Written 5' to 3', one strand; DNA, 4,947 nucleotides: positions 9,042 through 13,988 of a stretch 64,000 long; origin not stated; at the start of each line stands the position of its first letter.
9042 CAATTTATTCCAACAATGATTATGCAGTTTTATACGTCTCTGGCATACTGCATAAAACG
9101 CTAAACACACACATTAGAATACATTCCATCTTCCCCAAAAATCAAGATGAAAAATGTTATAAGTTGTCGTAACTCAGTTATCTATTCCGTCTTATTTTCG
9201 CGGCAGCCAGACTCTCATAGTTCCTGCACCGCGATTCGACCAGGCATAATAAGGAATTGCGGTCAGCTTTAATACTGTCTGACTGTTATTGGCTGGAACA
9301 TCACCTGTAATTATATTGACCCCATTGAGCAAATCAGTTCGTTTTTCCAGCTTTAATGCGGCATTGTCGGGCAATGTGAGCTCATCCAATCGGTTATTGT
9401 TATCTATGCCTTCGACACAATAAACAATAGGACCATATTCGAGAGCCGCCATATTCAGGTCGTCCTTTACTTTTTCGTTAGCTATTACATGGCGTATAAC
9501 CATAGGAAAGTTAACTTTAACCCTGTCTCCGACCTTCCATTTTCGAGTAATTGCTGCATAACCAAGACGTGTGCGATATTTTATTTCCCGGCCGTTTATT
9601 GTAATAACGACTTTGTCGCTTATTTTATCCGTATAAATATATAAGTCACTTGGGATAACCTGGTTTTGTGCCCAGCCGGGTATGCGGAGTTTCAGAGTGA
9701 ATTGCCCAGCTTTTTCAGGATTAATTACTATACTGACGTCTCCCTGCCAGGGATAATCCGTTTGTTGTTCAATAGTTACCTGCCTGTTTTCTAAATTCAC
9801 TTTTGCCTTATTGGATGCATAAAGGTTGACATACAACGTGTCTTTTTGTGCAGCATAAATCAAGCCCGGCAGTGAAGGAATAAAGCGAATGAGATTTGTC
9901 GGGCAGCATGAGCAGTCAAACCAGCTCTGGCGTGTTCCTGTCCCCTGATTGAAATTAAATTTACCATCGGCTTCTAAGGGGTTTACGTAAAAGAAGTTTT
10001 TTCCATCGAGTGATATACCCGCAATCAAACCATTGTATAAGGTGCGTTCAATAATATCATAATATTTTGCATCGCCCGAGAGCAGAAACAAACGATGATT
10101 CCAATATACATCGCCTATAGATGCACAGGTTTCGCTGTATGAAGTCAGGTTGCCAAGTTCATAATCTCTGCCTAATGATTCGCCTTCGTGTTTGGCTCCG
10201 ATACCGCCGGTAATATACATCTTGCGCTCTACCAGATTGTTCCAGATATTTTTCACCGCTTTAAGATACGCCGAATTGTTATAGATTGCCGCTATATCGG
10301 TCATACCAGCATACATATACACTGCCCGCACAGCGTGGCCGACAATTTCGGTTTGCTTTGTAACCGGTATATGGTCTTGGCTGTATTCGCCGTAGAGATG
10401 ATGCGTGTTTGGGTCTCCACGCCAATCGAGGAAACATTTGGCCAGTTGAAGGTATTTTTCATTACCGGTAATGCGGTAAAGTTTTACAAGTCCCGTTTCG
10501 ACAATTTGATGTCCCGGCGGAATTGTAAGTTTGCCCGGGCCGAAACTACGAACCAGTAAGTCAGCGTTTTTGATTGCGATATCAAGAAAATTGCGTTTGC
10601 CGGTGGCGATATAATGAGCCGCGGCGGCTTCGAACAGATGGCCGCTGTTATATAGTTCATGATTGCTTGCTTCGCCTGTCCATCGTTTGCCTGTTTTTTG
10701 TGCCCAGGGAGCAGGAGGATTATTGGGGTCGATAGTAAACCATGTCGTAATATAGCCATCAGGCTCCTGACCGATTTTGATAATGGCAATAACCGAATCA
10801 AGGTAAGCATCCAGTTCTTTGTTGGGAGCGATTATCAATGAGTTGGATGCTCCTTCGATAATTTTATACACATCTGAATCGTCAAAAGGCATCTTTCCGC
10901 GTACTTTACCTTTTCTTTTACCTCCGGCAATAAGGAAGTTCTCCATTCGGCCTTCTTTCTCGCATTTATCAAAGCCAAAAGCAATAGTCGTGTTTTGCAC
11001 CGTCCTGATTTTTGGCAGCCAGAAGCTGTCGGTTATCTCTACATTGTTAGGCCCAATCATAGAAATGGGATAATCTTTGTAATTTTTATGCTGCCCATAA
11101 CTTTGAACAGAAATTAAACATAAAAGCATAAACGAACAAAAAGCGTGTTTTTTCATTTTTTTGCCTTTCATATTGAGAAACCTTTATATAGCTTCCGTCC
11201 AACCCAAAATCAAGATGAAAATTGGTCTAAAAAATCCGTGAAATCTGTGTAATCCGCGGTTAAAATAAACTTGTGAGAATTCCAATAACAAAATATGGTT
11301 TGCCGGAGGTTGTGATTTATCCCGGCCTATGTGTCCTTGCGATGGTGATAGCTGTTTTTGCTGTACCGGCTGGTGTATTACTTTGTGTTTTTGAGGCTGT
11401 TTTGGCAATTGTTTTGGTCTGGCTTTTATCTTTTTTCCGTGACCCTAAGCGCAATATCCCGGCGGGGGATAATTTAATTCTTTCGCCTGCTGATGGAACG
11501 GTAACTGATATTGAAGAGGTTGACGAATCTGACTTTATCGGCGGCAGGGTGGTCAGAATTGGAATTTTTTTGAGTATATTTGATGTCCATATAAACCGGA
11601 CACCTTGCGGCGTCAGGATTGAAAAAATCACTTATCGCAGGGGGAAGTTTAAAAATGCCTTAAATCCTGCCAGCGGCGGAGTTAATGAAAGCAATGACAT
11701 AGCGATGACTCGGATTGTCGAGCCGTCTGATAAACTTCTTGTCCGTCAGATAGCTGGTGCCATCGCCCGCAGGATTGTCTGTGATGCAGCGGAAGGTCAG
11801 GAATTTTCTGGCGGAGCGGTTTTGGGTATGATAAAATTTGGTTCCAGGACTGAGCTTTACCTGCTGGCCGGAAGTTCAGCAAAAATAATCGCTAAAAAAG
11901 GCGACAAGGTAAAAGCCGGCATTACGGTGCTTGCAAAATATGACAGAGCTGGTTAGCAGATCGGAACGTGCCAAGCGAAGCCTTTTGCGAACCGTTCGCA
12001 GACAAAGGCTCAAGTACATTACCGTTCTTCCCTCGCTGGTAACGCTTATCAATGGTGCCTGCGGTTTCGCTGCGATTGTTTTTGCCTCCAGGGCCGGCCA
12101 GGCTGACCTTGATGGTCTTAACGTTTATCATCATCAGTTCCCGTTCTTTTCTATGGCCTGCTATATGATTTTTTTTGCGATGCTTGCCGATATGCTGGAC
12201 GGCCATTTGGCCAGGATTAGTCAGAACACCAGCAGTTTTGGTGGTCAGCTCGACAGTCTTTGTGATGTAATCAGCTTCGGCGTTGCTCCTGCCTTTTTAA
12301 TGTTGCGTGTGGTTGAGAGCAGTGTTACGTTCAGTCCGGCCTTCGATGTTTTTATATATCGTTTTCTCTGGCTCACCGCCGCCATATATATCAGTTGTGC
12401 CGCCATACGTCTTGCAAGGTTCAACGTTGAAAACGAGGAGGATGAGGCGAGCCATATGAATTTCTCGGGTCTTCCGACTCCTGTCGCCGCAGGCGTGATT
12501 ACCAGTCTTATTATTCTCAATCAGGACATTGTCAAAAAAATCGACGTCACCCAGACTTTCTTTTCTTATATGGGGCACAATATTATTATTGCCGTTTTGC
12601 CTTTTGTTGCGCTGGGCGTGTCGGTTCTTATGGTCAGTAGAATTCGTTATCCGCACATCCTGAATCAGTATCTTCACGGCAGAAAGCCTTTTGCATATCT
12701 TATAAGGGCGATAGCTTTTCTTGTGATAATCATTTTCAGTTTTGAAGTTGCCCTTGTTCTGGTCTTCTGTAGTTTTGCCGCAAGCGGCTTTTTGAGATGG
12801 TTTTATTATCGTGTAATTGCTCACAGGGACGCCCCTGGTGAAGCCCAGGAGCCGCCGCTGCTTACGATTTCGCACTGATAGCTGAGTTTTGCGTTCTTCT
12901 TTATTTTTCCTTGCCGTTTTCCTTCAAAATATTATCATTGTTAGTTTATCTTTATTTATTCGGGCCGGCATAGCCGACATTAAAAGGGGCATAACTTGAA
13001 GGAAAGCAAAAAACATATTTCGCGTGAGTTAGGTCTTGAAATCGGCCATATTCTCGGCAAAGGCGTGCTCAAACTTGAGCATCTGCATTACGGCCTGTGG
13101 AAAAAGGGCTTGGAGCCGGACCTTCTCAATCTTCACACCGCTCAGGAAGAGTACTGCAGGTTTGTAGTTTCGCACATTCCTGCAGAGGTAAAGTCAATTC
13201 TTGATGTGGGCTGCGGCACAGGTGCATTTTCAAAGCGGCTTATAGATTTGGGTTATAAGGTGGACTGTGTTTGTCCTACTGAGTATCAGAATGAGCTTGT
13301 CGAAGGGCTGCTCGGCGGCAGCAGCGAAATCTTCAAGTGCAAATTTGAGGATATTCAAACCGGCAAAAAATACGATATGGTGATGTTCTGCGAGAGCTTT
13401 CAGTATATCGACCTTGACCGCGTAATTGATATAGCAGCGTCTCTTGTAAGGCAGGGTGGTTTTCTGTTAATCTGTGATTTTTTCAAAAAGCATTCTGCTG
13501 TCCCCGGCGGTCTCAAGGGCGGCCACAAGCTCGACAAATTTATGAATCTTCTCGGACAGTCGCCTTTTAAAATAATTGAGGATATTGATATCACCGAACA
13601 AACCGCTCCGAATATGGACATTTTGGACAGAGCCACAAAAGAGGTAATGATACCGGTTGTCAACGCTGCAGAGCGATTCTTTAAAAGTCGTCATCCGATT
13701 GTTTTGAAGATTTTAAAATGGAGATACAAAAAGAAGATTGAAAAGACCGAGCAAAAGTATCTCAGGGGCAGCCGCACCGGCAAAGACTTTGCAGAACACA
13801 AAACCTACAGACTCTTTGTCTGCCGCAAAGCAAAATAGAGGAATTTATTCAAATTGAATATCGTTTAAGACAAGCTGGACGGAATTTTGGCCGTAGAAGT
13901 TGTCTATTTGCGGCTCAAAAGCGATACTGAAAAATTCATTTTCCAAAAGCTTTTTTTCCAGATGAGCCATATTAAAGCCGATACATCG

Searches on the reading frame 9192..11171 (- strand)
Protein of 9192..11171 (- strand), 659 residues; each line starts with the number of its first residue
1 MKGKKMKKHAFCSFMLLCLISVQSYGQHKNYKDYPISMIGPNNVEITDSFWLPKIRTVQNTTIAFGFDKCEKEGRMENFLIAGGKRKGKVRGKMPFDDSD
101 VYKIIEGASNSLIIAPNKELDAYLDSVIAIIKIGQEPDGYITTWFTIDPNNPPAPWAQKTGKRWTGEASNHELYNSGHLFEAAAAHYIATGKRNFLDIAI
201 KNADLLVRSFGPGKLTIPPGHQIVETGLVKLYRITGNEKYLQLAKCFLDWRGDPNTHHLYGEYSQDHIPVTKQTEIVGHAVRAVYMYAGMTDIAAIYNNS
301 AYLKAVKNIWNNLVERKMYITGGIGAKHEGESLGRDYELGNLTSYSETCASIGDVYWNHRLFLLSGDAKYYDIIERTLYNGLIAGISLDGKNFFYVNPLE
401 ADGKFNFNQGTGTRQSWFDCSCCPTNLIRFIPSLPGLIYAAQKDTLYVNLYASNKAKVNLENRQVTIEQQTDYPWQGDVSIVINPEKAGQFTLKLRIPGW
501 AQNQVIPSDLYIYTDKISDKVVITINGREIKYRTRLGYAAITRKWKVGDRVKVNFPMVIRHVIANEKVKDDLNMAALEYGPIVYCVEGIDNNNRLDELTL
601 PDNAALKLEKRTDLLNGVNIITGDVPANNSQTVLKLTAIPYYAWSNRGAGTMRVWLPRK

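Call 28: search_protein_families(library=pfam, proteins=[window:9192-11171:-], max_evalue=0.001)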
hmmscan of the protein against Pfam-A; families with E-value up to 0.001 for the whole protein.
window:9192-11171:- (659 aa): 5 families
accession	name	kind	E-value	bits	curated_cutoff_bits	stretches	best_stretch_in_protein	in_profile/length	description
PF07944.18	Beta-AFase-like_GH127_cat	-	2.3e-107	359.7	24.9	1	43-435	1-375/376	Beta-L-arabinofuranosidase, GH127 catalytic domain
PF20736.2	Glyco_hydro127M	-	1.4e-26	92.8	24.2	1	445-557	1-95/95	Beta-L-arabinofuranosidase, GH127 middle domain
PF20737.2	Glyco_hydro127C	-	2.7e-24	85.1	23.7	1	560-657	2-71/71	Glycoside hydrolase family 127 C-terminal domain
PF07470.19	Glyco_hydro_88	-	3.3e-05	23.5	26.6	0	166-250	19-105/352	Glycosyl Hydrolase Family 88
PF03663.20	Glyco_hydro_76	-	0.00011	22.3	25.9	0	229-313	164-251/366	Glycosyl hydrolase family 76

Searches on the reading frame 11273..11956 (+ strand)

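Call 28: search_protein_families(library=pfam, proteins=[window:11273-11956:+], max_evalue=0.001)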
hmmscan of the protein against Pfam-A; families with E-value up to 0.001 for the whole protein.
window:11273-11956:+ (227 aa): 1 family
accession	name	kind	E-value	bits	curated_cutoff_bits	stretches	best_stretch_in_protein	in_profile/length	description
PF02666.20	PS_Dcarbxylase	-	7.9e-37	127.3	22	1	51-220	5-197/198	Phosphatidylserine decarboxylase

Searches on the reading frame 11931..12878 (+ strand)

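Call 28: search_protein_families(library=pfam, proteins=[window:11931-12878:+], max_evalue=0.001)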
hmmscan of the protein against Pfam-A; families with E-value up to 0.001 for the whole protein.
window:11931-12878:+ (315 aa): 1 family
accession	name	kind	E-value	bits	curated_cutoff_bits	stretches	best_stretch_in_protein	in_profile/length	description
PF01066.26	CDP-OH_P_transf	-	4e-18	66.7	22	1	32-204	2-138/152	CDP-alcohol phosphatidyltransferase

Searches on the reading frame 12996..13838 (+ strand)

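Call 28: search_protein_families(library=pfam, proteins=[window:12996-13838:+], max_evalue=0.001)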
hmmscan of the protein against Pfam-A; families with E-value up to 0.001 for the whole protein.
window:12996-13838:+ (280 aa): 6 families
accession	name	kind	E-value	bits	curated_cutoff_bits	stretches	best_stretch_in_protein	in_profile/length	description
PF13489.12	Methyltransf_23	-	1.8e-08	34.8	27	1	47-166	3-123/164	Methyltransferase domain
PF08241.18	Methyltransf_11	-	2.3e-08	35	21.2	1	69-159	1-95/95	Methyltransferase domain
PF13649.12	Methyltransf_25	-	1.6e-07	32.4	27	1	68-155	1-97/97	Methyltransferase domain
PF08242.18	Methyltransf_12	-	3.2e-06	28.2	30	1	69-157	1-98/98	Methyltransferase domain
PF13847.12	Methyltransf_31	-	6.5e-05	23.1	27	0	66-84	5-23/145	Methyltransferase domain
PF02353.26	CMAS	-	0.00082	19.2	27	0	44-166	41-171/273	Mycolic acid cyclopropane synthetase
